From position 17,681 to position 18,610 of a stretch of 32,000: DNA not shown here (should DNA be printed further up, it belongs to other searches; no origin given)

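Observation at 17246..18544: Two-gene module in the rexAB-equivalent slot: signal-peptide protein plus truncated ClpP-fold Ser/His protein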

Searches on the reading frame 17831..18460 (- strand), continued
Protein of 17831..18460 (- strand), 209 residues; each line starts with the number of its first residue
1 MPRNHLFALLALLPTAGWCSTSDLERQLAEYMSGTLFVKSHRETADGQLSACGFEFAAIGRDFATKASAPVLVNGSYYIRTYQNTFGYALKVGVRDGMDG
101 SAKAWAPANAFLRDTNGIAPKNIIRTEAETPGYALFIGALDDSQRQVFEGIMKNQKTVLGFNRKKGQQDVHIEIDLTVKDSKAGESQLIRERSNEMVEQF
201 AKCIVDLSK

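Call 76: search_protein_families(library=pfam, proteins=[L051:3-410:+, L051:1249-2604:+, L052:1376-1825:+, L052:2833-3858:+, L053:4440-4889:+, L054:1084-1533:+, L054:2435-3286:+, L055:595-1161:+, L057:2087-2578:+, L058:5561-6370:+], max_evalue=0.01)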
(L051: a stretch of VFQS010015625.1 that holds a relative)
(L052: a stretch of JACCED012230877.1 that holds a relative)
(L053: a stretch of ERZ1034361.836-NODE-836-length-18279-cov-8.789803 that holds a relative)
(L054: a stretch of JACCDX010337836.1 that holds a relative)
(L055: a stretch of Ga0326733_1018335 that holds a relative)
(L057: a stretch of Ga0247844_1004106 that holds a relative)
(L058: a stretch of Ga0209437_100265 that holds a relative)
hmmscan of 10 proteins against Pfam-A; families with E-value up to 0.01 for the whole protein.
L051:3-410:+ (135 aa): 11 families
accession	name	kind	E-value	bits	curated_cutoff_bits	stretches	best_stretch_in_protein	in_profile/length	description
PF12802.13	MarR_2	-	1.3e-12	48.1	27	1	20-79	1-61/61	MarR family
PF01047.28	MarR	-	2.8e-09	37.2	24.6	1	22-79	1-58/59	MarR family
PF22381.2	Staph_reg_Sar_Rot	-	1e-05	26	27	1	14-93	4-83/85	Transcriptional regulator SarA/Rot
PF13463.12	HTH_27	-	0.00016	22.3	22.2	1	36-88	16-68/68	Winged helix DNA-binding domain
PF13601.12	HTH_34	-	0.001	19.6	27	1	28-93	4-70/80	Winged helix DNA-binding domain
PF13412.12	HTH_24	-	0.001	19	21.9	1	26-69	5-48/48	Winged helix-turn-helix DNA-binding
PF03965.22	Penicillinase_R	-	0.0017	19.1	22.6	1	23-109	2-94/115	Penicillinase repressor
PF01978.25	TrmB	-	0.0037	17.5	25.6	1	20-70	4-54/68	Sugar-specific transcriptional regulator TrmB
PF12793.13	SgrR_N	-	0.004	17.9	24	1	37-127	18-110/115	Sugar transport-related sRNA regulator N-term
PF25212.1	HVO_A0114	-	0.0061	16.8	27.6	0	22-77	20-75/84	HVO_A0114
PF13545.12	HTH_Crp_2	-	0.0079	16.6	27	0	39-70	23-55/70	Crp-like helix-turn-helix domain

L051:1249-2604:+ (451 aa): 1 family
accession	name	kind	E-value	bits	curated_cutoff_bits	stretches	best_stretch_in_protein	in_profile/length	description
PF04326.19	SLFN_AlbA_2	-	0.00013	23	25.3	1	21-104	1-76/118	Schlafen, AlbA_2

L052:1376-1825:+ (149 aa): 11 families
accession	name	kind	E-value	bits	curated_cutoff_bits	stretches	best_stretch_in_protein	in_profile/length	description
PF12802.13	MarR_2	-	1.5e-12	47.9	27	1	34-93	1-61/61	MarR family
PF01047.28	MarR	-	3.5e-09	36.9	24.6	1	36-93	1-58/59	MarR family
PF22381.2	Staph_reg_Sar_Rot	-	1.2e-05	25.8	27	1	28-107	4-83/85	Transcriptional regulator SarA/Rot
PF13463.12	HTH_27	-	0.00019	22.1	22.2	1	51-102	17-68/68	Winged helix DNA-binding domain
PF13601.12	HTH_34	-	0.0012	19.4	27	1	42-107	4-70/80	Winged helix DNA-binding domain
PF13412.12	HTH_24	-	0.0013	18.7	21.9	1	40-83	5-48/48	Winged helix-turn-helix DNA-binding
PF03965.22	Penicillinase_R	-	0.0023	18.7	22.6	1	37-122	2-93/115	Penicillinase repressor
PF01978.25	TrmB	-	0.0047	17.2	25.6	0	34-84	4-54/68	Sugar-specific transcriptional regulator TrmB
PF12793.13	SgrR_N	-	0.0072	17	24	0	51-140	18-109/115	Sugar transport-related sRNA regulator N-term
PF25212.1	HVO_A0114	-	0.0076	16.5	27.6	0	36-91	20-75/84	HVO_A0114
PF13545.12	HTH_Crp_2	-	0.009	16.4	27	0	53-84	23-55/70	Crp-like helix-turn-helix domain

L052:2833-3858:+ (341 aa): 1 family
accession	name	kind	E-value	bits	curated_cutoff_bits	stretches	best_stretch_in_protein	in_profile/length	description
PF12686.12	DUF3800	-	1.5e-08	35.9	21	1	3-273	2-148/149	Protein of unknown function (DUF3800)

L053:4440-4889:+ (149 aa): 11 families
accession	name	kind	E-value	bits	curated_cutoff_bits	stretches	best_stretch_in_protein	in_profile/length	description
PF12802.13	MarR_2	-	1.8e-12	47.6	27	1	34-93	1-61/61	MarR family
PF01047.28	MarR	-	3.5e-09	36.8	24.6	1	36-93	1-58/59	MarR family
PF22381.2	Staph_reg_Sar_Rot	-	1.3e-05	25.7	27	1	28-107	4-83/85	Transcriptional regulator SarA/Rot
PF13463.12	HTH_27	-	0.0002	22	22.2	1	51-102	17-68/68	Winged helix DNA-binding domain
PF13601.12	HTH_34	-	0.0011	19.5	27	1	42-107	4-70/80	Winged helix DNA-binding domain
PF13412.12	HTH_24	-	0.0013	18.7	21.9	1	40-83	5-48/48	Winged helix-turn-helix DNA-binding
PF03965.22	Penicillinase_R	-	0.0017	19.1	22.6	1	37-124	2-95/115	Penicillinase repressor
PF01978.25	TrmB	-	0.0044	17.3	25.6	0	34-84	4-54/68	Sugar-specific transcriptional regulator TrmB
PF12793.13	SgrR_N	-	0.0058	17.3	24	1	51-143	18-111/115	Sugar transport-related sRNA regulator N-term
PF25212.1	HVO_A0114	-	0.0073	16.5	27.6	0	36-91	20-75/84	HVO_A0114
PF13545.12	HTH_Crp_2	-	0.0088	16.4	27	0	53-84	23-55/70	Crp-like helix-turn-helix domain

L054:1084-1533:+ (149 aa): 10 families
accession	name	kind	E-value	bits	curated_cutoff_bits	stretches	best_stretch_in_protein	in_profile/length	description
PF12802.13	MarR_2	-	1.4e-12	48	27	1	34-93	1-61/61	MarR family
PF01047.28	MarR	-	2.1e-09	37.6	24.6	1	36-93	1-58/59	MarR family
PF22381.2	Staph_reg_Sar_Rot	-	2.4e-05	24.8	27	1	28-107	4-83/85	Transcriptional regulator SarA/Rot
PF13463.12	HTH_27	-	0.00026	21.7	22.2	1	51-102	17-68/68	Winged helix DNA-binding domain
PF13412.12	HTH_24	-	0.0018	18.2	21.9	1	40-83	5-48/48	Winged helix-turn-helix DNA-binding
PF13601.12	HTH_34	-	0.0019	18.7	27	1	42-107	4-70/80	Winged helix DNA-binding domain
PF03965.22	Penicillinase_R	-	0.0043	17.8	22.6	1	37-121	2-92/115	Penicillinase repressor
PF01978.25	TrmB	-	0.0065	16.7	25.6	0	34-84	4-54/68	Sugar-specific transcriptional regulator TrmB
PF12793.13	SgrR_N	-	0.008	16.9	24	0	51-144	18-112/115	Sugar transport-related sRNA regulator N-term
PF13545.12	HTH_Crp_2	-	0.0098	16.3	27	0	53-84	23-55/70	Crp-like helix-turn-helix domain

L054:2435-3286:+ (283 aa): 0 families

L055:595-1161:+ (188 aa): 0 families

L057:2087-2578:+ (163 aa): 0 families

L058:5561-6370:+ (269 aa): 1 family
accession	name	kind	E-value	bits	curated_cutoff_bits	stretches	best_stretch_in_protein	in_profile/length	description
PF24838.2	8xMP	-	1.3e-17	64.3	30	1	56-242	3-133/136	Octameric membrane protein family (8xMP)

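Call 77: search_protein_families(library=pfam, proteins=[L058:3999-4727:+, L060:976-3276:+, L060:4369-4854:+, L057:1096-1389:+, L057:281-724:+, L056:721-1101:+, L059:1477-1809:+, L004:8786-9124:+, L007:8723-10465:+, L007:7027-7872:+], max_evalue=0.01)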
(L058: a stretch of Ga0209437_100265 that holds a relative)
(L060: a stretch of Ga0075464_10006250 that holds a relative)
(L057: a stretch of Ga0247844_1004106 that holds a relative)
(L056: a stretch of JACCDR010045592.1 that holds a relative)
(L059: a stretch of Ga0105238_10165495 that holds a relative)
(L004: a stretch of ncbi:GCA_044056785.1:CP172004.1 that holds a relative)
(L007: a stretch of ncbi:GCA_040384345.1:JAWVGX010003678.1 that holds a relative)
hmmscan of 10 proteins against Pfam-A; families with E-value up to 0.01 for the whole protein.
L058:3999-4727:+ (242 aa): 7 families
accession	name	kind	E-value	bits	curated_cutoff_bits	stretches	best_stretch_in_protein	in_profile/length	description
PF00005.33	ABC_tran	-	3.8e-31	108.9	25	1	17-166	1-136/137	ABC transporter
PF13304.12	AAA_21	-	9.7e-08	32.9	27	2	131-188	230-290/304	AAA domain, putative AbiEii toxin, Type IV TA system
PF12399.14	BCA_ABC_TP_C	-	1.4e-06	28.2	25.5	1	219-241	5-27/27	Branched-chain amino acid ATP-binding cassette transporter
PF02463.25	SMC_N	-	0.0012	18.8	40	0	28-48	25-45/220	RecF/RecN/SMC N terminal domain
PF13604.12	AAA_30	-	0.0026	17.9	27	1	28-60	19-51/191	AAA domain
PF04310.18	MukB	-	0.0051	17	23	1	28-54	27-53/226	MukB N-terminal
PF13555.12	AAA_29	-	0.0066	16.6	27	0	21-54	16-49/61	P-loop containing region of AAA domain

L060:976-3276:+ (766 aa): 2 families
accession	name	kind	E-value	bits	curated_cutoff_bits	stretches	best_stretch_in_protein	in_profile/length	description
PF13148.11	DUF3987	-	2.6e-76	257.6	27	1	309-677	1-363/364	Protein of unknown function (DUF3987)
PF08708.16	PriCT_1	-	1.1e-13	50.9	21.1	1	190-249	6-64/67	Primase C terminal 1 (PriCT-1)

L060:4369-4854:+ (161 aa): 1 family
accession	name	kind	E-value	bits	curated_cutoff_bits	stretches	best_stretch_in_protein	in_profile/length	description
PF00565.23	SNase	-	2.6e-24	86.2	21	1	47-148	1-107/107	Staphylococcal nuclease homologue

L057:1096-1389:+ (97 aa): 0 families

L057:281-724:+ (147 aa): 0 families

L056:721-1101:+ (126 aa): 0 families

L059:1477-1809:+ (110 aa): 0 families

L004:8786-9124:+ (112 aa): 0 families

L007:8723-10465:+ (580 aa): 3 families
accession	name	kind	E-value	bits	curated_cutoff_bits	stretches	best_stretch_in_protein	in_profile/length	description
PF07693.20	KAP_NTPase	-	4.8e-05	23.2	20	1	6-40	4-41/293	KAP family P-loop domain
PF13401.12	AAA_22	-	0.0015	19.2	27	1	18-114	4-96/130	AAA domain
PF13191.12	AAA_16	-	0.0034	18.3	32.6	1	14-132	19-143/167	AAA ATPase domain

L007:7027-7872:+ (281 aa): 1 family
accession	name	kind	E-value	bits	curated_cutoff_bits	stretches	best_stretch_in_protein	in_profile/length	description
PF14559.12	TPR_19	-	0.0039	17.9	25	0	68-110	20-62/68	Tetratricopeptide repeat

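Call 80: search_protein_families(library=pfam, proteins=[L009:1836-2135:+, L056:1813-2136:+, L054:2435-3286:+, L057:2087-2578:+, L004:8786-9124:+, L059:1477-1809:+, L006:9320-9937:+, L010:6823-7026:+, L055:595-1161:+, L011:3-1361:+], max_evalue=1)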
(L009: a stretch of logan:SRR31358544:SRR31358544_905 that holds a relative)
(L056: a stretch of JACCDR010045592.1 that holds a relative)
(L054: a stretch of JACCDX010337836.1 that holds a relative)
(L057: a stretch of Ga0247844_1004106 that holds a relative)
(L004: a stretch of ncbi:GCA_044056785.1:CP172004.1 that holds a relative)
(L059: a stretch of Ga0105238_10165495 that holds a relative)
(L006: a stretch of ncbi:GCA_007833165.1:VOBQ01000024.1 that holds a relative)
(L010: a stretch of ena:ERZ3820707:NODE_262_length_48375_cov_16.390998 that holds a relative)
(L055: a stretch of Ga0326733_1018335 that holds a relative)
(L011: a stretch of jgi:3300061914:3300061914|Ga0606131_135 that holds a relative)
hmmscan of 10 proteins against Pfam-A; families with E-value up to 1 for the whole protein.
L009:1836-2135:+ (99 aa): 1 family
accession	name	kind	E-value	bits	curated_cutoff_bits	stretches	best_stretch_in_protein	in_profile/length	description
PF01844.29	HNH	-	0.0076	16.8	21.4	1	56-86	14-44/47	HNH endonuclease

L056:1813-2136:+ (107 aa): 3 families
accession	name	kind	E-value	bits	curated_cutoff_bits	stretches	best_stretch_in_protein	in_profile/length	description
PF01844.29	HNH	-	0.017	15.7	21.4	1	52-83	13-44/47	HNH endonuclease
PF14279.12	HNH_5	-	0.042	14.2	27.5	1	54-75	14-35/56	HNH endonuclease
PF13395.12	HNH_4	-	0.059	13.8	22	1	53-72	18-37/54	HNH endonuclease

L054:2435-3286:+ (283 aa): 0 families

L057:2087-2578:+ (163 aa): 2 families
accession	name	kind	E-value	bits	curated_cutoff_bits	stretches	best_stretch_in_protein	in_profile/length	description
PF05372.16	Delta_lysin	-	0.11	12.2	25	1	140-148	10-18/25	Delta lysin family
PF13705.11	TRC8_N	-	0.17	11.2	27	1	121-157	266-300/494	TRC8 N-terminal domain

L004:8786-9124:+ (112 aa): 1 family
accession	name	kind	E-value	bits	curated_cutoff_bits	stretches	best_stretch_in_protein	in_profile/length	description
PF14067.11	LssY_C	-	0.11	12.5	25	1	2-63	138-186/188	LssY C-terminus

L059:1477-1809:+ (110 aa): 0 families

L006:9320-9937:+ (205 aa): 1 family
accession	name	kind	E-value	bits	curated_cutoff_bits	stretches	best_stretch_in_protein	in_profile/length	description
PF11045.13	YbjM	-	0.14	12.9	25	1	31-87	6-61/117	Putative inner membrane protein of Enterobacteriaceae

L010:6823-7026:+ (67 aa): 0 families

L055:595-1161:+ (188 aa): 3 families
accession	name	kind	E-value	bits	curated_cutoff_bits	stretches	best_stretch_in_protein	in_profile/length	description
PF12760.12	Zn_ribbon_IS1595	-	0.039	14.4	25.4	1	96-122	19-45/46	Transposase zinc-ribbon domain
PF11781.13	Zn_ribbon_RRN7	-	0.093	12.8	27.1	1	97-120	6-27/32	Zinc-finger of RNA-polymerase I-specific TFIIB, Rrn7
PF08010.17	Phage_30_3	-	0.16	12.2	36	1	132-179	39-85/138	Bacteriophage protein GP30.3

L011:3-1361:+ (452 aa): 5 families
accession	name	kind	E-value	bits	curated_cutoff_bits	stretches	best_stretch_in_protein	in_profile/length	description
PF21018.2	BipA_C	-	1.2e-44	151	23.8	1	333-441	1-109/110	TypA/BipA C-terminal domain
PF00679.30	EFG_C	-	8.6e-26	90.2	27.9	1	243-325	3-85/89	Elongation factor G C-terminus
PF03144.31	GTP_EFTU_D2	-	1.7e-10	41.6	30.3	1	63-134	1-73/73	Elongation factor Tu domain 2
PF22042.2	EF-G_D2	-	1.2e-06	29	27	1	60-134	13-82/84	Elongation factor G domain 2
PF14492.12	EFG_III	-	0.0045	17.5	27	1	175-222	20-66/75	Elongation Factor G, domain III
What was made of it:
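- HNH assignment of the small partners is below the Pfam threshold (call 80).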

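Call 83: search_protein_families(library=pfam, alignment_id=A1, max_evalue=10)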
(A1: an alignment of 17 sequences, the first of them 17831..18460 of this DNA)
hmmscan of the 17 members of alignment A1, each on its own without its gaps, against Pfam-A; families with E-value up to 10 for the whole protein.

A. member 1, window:17831-18460:- (209 aa): 0 families

B. families by the number of members that match (of 17 scanned): 1 family
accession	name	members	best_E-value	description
PF24196.1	DUF7421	1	0.067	Family of unknown function (DUF7421)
